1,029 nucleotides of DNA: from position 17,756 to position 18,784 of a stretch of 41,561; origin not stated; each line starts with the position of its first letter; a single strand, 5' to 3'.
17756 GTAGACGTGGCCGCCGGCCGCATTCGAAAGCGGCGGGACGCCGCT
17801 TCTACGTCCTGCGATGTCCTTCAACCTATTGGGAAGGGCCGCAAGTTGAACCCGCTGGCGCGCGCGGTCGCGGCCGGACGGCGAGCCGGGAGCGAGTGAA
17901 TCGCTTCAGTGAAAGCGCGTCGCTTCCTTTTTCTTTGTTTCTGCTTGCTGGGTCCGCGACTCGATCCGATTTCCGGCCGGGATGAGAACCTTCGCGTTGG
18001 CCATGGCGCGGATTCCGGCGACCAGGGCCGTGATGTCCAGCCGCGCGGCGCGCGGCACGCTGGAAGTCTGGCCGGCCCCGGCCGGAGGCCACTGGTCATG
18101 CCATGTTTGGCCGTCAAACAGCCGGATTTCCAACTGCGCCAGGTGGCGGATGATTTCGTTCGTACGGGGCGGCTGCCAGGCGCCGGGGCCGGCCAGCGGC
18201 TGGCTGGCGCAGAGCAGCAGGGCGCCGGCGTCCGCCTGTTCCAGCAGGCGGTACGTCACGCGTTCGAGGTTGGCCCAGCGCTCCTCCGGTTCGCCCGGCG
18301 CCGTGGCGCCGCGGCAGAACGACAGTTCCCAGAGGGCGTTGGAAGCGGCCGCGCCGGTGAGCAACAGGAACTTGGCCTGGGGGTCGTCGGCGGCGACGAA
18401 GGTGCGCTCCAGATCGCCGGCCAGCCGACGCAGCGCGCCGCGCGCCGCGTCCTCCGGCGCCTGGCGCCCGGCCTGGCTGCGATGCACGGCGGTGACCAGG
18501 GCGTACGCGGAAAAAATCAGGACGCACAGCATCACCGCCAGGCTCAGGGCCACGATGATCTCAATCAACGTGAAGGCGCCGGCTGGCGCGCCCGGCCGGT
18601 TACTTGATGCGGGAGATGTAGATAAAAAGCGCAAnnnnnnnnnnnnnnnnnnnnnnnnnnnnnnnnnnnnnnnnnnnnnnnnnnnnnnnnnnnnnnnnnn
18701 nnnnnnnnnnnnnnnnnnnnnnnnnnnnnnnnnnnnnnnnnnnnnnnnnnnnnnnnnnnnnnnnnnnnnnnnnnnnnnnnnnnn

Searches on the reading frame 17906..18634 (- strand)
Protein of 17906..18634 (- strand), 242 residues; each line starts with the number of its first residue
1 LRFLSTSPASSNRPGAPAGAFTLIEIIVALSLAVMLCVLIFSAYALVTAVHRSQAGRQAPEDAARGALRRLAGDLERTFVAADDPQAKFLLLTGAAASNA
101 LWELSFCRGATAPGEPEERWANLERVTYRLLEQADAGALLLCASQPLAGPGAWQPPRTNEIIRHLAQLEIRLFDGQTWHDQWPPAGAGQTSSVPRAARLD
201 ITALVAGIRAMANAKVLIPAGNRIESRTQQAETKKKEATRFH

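Call 63: search_protein_families(library=pfam, proteins=[window:17906-18634:-], max_evalue=0.001)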
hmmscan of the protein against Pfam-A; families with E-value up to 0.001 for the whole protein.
window:17906-18634:- (242 aa): 1 family
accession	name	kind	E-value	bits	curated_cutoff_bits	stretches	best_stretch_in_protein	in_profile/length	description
PF11612.13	T2SSJ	-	2.2e-10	41.4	28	1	84-202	19-129/140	Type II secretion system (T2SS), protein J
